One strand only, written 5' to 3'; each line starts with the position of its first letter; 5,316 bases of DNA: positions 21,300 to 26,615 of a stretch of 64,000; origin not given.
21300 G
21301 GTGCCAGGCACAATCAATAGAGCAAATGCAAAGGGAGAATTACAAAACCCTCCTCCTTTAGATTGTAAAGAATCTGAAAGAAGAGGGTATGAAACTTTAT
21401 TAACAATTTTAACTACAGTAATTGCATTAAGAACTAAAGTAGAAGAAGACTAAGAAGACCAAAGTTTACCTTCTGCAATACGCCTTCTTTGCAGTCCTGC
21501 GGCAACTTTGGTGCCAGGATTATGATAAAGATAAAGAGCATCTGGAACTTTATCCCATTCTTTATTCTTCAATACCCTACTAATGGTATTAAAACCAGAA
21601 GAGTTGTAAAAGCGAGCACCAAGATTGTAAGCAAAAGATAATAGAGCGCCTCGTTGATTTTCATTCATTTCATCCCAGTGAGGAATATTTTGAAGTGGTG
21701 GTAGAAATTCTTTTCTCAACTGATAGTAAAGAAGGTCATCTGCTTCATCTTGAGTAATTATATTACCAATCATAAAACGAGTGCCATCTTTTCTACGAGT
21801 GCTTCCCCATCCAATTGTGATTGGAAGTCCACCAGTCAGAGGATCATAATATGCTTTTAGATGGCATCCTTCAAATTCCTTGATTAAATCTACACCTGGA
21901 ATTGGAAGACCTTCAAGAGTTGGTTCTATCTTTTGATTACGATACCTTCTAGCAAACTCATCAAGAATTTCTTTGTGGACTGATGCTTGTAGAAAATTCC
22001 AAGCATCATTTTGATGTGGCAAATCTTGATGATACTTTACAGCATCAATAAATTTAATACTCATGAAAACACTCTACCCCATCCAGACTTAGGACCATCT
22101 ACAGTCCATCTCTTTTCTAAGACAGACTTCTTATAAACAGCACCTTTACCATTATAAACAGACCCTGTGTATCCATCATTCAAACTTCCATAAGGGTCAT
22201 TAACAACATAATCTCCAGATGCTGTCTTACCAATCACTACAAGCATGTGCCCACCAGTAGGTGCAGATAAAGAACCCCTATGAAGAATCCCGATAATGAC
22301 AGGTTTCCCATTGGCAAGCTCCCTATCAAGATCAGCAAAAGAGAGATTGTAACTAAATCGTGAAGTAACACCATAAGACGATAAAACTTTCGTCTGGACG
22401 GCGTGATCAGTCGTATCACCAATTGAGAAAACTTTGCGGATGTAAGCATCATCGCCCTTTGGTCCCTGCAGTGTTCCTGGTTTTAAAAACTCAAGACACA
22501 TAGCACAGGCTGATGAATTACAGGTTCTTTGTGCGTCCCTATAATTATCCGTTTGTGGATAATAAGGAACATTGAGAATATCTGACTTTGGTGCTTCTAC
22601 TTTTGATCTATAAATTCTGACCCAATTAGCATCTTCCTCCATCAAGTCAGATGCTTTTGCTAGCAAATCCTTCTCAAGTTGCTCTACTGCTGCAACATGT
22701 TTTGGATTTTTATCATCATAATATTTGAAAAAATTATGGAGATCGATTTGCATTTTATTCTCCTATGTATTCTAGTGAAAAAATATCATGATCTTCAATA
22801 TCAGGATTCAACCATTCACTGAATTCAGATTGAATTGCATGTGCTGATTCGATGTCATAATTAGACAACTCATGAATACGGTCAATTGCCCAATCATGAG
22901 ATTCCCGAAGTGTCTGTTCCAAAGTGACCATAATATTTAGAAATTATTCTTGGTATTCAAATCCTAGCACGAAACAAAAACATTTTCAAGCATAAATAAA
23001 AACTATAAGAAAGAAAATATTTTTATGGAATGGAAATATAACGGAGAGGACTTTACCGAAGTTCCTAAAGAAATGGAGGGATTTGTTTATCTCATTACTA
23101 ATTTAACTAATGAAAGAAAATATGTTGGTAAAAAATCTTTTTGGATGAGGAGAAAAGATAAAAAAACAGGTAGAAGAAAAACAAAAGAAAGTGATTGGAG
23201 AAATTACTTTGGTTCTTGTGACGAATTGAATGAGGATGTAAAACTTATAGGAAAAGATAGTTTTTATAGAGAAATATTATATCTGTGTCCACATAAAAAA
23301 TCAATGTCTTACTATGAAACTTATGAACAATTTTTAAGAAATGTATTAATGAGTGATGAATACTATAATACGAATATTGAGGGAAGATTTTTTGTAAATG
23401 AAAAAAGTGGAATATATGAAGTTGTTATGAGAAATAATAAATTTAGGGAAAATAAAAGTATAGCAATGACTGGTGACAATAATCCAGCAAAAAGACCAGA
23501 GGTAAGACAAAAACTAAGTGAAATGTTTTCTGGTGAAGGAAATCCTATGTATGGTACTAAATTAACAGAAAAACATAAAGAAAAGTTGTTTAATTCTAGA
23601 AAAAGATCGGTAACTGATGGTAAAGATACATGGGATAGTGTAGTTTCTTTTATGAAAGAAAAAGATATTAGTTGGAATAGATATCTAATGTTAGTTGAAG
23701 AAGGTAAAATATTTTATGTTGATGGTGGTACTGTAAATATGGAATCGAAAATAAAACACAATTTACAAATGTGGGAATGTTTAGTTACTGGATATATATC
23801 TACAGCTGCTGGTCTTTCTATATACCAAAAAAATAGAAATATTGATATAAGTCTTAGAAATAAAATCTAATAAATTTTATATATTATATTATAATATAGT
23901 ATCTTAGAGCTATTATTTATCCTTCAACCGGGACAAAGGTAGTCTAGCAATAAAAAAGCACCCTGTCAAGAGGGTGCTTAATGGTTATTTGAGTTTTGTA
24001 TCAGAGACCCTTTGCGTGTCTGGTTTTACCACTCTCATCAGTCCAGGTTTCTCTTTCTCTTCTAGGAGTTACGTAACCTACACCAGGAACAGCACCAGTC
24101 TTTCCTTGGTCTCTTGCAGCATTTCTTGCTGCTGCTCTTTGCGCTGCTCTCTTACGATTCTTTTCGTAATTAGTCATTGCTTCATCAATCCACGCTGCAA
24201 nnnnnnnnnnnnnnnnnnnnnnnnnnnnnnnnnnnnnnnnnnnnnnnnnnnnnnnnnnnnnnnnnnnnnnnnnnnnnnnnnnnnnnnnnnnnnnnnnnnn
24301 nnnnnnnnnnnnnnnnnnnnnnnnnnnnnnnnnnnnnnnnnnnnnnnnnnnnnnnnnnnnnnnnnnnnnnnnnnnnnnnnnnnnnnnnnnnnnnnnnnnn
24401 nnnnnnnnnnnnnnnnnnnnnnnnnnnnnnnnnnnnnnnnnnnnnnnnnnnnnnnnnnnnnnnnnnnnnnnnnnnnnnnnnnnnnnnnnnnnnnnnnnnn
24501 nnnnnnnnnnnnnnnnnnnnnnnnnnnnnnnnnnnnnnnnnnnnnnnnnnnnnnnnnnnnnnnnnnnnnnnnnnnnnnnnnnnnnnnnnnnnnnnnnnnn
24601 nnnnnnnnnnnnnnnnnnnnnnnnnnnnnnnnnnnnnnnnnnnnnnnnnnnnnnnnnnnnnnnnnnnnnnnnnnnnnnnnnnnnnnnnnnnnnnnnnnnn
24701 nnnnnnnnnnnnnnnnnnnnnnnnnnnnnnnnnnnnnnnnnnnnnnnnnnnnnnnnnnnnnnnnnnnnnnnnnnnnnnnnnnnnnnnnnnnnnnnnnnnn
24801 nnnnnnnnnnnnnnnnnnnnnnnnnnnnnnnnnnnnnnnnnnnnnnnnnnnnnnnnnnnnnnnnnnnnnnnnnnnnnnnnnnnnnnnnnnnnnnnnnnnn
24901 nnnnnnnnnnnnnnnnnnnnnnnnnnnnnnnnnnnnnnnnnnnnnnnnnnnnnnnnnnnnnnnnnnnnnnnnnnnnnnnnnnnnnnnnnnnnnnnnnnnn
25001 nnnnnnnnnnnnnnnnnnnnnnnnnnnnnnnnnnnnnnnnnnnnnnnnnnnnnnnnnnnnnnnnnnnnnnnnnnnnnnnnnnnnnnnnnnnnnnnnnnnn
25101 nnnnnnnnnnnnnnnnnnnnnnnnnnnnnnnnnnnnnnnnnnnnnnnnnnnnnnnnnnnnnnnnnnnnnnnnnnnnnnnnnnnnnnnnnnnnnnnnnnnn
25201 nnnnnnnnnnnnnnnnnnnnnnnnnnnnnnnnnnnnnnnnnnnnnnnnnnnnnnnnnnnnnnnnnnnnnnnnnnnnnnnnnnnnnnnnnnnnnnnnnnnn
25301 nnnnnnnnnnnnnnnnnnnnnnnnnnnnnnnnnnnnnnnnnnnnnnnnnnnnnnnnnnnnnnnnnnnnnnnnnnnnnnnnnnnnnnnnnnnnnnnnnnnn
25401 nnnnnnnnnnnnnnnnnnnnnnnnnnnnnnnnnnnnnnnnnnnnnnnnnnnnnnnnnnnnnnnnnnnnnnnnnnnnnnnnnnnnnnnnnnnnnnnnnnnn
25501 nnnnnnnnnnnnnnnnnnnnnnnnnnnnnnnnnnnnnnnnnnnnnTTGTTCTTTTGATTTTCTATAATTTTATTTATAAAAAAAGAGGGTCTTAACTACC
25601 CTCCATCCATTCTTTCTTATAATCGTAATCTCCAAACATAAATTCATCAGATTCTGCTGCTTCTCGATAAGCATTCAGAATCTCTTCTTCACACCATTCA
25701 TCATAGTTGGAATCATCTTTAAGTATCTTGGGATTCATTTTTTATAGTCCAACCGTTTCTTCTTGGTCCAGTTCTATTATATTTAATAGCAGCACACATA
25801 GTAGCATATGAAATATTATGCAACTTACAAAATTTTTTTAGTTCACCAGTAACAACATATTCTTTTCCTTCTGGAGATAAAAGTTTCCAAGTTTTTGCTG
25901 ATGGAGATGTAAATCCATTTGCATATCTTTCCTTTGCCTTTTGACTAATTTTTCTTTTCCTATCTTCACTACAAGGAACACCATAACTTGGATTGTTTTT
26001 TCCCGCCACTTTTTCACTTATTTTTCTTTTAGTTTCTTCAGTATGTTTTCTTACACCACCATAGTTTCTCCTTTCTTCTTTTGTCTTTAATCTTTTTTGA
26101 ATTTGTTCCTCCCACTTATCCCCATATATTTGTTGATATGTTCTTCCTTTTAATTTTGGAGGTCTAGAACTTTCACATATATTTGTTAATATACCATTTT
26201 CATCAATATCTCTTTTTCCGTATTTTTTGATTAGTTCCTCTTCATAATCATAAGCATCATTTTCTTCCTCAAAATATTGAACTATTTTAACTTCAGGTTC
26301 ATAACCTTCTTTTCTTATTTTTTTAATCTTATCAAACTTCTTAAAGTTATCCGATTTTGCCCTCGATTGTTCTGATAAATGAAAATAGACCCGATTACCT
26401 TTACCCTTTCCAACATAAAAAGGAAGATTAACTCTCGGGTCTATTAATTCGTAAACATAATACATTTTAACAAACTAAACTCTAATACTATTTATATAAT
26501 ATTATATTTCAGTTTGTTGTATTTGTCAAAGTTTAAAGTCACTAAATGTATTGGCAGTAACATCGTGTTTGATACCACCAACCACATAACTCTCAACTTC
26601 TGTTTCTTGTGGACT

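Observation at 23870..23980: Identical 25-nt element fused to a sigma70 promoter, present twice 37.5 kb apart in opposite orientation (candidate R-loop origin or sRNA module)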

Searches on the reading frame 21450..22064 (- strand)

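Call 50: search_protein_families(library=pfam, proteins=[window:21450-22064:-], max_evalue=0.01)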
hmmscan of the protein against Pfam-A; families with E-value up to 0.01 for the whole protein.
window:21450-22064:- (204 aa): 1 family
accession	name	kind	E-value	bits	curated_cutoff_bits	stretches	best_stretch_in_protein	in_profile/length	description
PF00959.24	Phage_lysozyme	-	2.3e-21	76.8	22.3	1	62-198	1-125/125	Phage lysozyme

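Call 51: search_protein_families(library=phrogs, proteins=[window:21450-22064:-], max_evalue=0.001)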
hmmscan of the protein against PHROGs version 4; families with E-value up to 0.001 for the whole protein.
window:21450-22064:- (204 aa): 7 families
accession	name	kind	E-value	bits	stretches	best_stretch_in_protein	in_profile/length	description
phrog_3617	-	unknown function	3.5e-59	202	1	52-204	245-405/405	-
phrog_28234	-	lysis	3.3e-34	119.5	1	15-203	22-220/372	endolysin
phrog_7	-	lysis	6.6e-34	118.1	1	57-202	558-695/873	endolysin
phrog_10457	-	lysis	1.7e-23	83.6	1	132-204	26-95/95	endolysin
phrog_33083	-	lysis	8.3e-11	42.2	1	57-201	7-139/456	endolysin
phrog_10051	-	lysis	5e-07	30.2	1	59-160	7-114/455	endolysin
phrog_7910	-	lysis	1.6e-05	26.4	1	131-199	23-88/96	endolysin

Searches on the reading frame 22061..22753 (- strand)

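Call 50: search_protein_families(library=pfam, proteins=[window:22061-22753:-], max_evalue=0.01)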
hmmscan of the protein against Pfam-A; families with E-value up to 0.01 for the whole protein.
window:22061-22753:- (230 aa): 3 families
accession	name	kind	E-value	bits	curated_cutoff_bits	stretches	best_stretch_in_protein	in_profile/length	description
PF13529.12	Peptidase_C39_2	-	2.7e-13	51.1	24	1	60-188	1-143/143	Peptidase_C39 like family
PF12385.14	Peptidase_C70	-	0.0016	18.8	19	1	60-194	5-130/141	Papain-like cysteine protease AvrRpt2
PF14399.12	BtrH_N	-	0.0044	17.7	29.7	0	134-187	74-134/134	Butirosin biosynthesis protein H, N-terminal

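Call 51: search_protein_families(library=phrogs, proteins=[window:22061-22753:-], max_evalue=0.001)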
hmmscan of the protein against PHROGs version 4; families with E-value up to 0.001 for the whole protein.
window:22061-22753:- (230 aa): 4 families
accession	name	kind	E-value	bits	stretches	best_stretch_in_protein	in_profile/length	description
phrog_3617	-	unknown function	7.5e-103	345.8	1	1-229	1-232/405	-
phrog_10051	-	lysis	7.8e-96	323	1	1-230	223-454/455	endolysin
phrog_10075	-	unknown function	4.2e-12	45.9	1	55-224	552-726/1205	-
phrog_29753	-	unknown function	1e-07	32.5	1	59-213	7-168/374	-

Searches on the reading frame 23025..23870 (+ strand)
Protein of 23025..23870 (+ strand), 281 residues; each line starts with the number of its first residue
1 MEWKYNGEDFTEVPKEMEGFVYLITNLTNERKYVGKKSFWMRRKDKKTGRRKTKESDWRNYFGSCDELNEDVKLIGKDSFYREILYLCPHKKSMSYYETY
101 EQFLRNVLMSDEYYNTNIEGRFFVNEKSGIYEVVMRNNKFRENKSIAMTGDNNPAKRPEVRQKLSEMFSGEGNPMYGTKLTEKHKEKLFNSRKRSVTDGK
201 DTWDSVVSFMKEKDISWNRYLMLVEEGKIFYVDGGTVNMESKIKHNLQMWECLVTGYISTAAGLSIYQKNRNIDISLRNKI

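Call 50: search_protein_families(library=pfam, proteins=[window:23025-23870:+], max_evalue=0.01)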
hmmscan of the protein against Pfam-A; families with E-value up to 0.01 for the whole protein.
window:23025-23870:+ (281 aa): 2 families
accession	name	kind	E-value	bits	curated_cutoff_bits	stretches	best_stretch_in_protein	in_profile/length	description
PF19835.5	SegE_GIY-YIG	-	3.5e-38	131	25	1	3-118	1-123/123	Putative endonuclease segE, GIY-YIG domain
PF07460.16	NUMOD3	-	2.4e-06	27.8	20.4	1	158-188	6-36/37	NUMOD3 motif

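Call 51: search_protein_families(library=phrogs, proteins=[window:23025-23870:+], max_evalue=0.001)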
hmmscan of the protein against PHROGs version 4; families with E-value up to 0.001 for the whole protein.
window:23025-23870:+ (281 aa): 4 families
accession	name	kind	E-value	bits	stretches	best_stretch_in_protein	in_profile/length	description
phrog_447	-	other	5e-39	134.5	1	2-126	9-140/148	NAD synthetase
phrog_314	-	DNA, RNA and nucleotide metabolism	6.7e-16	59.3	1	15-219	175-343/574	homing endonuclease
phrog_7363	-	DNA, RNA and nucleotide metabolism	9.4e-13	49.2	1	14-125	15-129/356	homing endonuclease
phrog_12434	-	DNA, RNA and nucleotide metabolism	0.0001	22.9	1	66-183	18-146/292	HNH endonuclease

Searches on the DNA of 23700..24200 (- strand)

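Call 9: search_dna_similar(query=window:23700-24200:-, collection=phages, mode=distant, max_rows=30)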
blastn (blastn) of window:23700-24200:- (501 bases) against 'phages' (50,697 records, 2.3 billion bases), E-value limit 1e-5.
Records with a match: 140; places in all: 142; records where one place covers at least 80% of the query: 0.
Best place of each record, by identity: 80-90% 131; 60-80% 9.
By first word of the organism name: Synechococcus 128; Cyanophage 12.
By host as written in the record: - 99; Synechococcus 20; Synechococcus sp. WH7803 10; Synechococcus sp. WH8102 5; Synechococcus str. WH8109 2; Synechococcus sp. 2; Synechococcus sp. KCZYC6 2.
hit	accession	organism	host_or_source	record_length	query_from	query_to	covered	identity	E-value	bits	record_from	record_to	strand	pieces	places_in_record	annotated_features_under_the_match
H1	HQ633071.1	Synechococcus phage S-SKS1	Synechococcus sp. WH7803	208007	13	168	31%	81.4%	4e-34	151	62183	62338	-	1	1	hypothetical protein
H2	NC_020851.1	Synechococcus phage S-SKS1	Synechococcus sp. WH7803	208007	13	168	31%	81.4%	4e-34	151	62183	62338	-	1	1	hypothetical protein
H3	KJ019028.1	Synechococcus phage ACG-2014d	-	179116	13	168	31%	80.8%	5e-33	147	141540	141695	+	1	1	hypothetical protein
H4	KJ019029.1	Synechococcus phage ACG-2014d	-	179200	13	168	31%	80.8%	5e-33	147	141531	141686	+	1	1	hypothetical protein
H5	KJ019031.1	Synechococcus phage ACG-2014d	-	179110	13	168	31%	80.8%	5e-33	147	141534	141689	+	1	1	hypothetical protein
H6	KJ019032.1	Synechococcus phage ACG-2014d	-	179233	13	168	31%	80.8%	5e-33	147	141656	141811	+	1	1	hypothetical protein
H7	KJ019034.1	Synechococcus phage ACG-2014d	-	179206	13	168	31%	80.8%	5e-33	147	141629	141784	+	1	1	hypothetical protein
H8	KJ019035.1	Synechococcus phage ACG-2014d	-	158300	13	168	31%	80.8%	5e-33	147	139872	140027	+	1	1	hypothetical protein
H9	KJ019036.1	Synechococcus phage ACG-2014d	-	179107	13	168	31%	80.8%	5e-33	147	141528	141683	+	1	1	hypothetical protein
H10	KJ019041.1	Synechococcus phage ACG-2014b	-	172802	13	168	31%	80.8%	5e-33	147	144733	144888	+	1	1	hypothetical protein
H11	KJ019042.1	Synechococcus phage ACG-2014b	-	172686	13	168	31%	80.8%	5e-33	147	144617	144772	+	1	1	hypothetical protein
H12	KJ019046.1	Synechococcus phage ACG-2014d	-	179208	13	168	31%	80.8%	5e-33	147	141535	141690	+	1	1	hypothetical protein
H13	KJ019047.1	Synechococcus phage ACG-2014d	-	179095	13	168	31%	80.8%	5e-33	147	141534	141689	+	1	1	hypothetical protein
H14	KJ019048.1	Synechococcus phage ACG-2014d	-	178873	13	168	31%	80.8%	5e-33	147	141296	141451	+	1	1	hypothetical protein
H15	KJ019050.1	Synechococcus phage ACG-2014d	-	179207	13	168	31%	80.8%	5e-33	147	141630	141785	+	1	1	hypothetical protein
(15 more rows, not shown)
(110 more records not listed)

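Call 12: get_annotated_region(hit=H1, flank=2500)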
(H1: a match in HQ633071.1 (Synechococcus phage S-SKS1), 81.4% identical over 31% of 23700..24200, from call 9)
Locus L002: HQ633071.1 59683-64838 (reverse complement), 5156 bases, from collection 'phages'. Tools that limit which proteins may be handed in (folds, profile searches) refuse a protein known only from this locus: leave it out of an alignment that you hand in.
description: Synechococcus phage S-SKS1 genomic sequence.
organism: Synechococcus phage S-SKS1 (NCBI taxid 754042)
taxonomy: Viruses; Duplodnaviria; Heunggongvirae; Uroviricota; Caudoviricetes; Llyrvirus; Llyrvirus SSKS1
host: Synechococcus sp. WH7803; source: North Atlantic; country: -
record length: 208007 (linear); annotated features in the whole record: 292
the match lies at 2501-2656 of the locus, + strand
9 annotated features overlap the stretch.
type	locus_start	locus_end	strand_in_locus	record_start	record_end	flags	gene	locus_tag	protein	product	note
CDS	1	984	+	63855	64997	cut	-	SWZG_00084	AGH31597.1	ribonucleotide reductase subunit B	-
CDS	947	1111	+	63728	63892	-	-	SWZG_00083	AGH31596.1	hypothetical protein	-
CDS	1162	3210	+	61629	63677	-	-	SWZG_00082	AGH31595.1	hypothetical protein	-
CDS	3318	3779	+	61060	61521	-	-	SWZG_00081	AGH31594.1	hypothetical protein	similar to gp202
CDS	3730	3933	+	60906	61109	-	-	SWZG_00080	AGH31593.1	hypothetical protein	-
CDS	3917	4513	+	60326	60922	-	-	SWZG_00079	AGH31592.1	hypothetical protein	similar to gp214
CDS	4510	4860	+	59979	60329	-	-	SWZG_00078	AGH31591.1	hypothetical protein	-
CDS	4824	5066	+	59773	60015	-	-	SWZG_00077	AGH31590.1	hypothetical protein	-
CDS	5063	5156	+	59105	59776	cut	-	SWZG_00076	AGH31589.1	hypothetical protein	similar to gp219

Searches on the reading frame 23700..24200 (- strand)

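Call 85: search_protein_families(library=pfam, proteins=[L002:3318-3779:+], max_evalue=0.01)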
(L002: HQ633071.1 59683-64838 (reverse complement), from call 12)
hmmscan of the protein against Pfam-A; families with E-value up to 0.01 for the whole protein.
L002:3318-3779:+ (153 aa): 1 family
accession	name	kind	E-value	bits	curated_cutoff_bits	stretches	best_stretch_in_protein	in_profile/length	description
PF19835.5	SegE_GIY-YIG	-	4e-55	185.8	25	1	7-129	1-123/123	Putative endonuclease segE, GIY-YIG domain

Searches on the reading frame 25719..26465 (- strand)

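Call 50: search_protein_families(library=pfam, proteins=[window:25719-26465:-], max_evalue=0.01)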
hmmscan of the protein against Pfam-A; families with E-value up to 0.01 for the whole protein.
window:25719-26465:- (248 aa): 3 families
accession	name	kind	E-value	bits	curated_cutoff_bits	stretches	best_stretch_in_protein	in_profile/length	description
PF07460.16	NUMOD3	-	3.8e-12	46.4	20.4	1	139-174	2-37/37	NUMOD3 motif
PF22945.2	LEM-3_GIY-YIG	-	1.5e-08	35.2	27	1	16-87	28-101/151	LEM-3-like GIY-YIG domain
PF01541.30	GIY-YIG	-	0.0072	17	22.6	1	1-84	1-74/78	GIY-YIG catalytic domain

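Call 51: search_protein_families(library=phrogs, proteins=[window:25719-26465:-], max_evalue=0.001)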
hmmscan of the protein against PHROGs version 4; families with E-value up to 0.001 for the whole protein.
window:25719-26465:- (248 aa): 4 families
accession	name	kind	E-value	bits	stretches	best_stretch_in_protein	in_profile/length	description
phrog_314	-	DNA, RNA and nucleotide metabolism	8.5e-20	72.2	1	1-245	178-391/574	homing endonuclease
phrog_5356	-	unknown function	1.4e-18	68.3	1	2-84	16-101/255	-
phrog_30235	-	unknown function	1.1e-05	26.3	1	2-82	11-83/184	-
phrog_15526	-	unknown function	0.00026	22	0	2-183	4-163/168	-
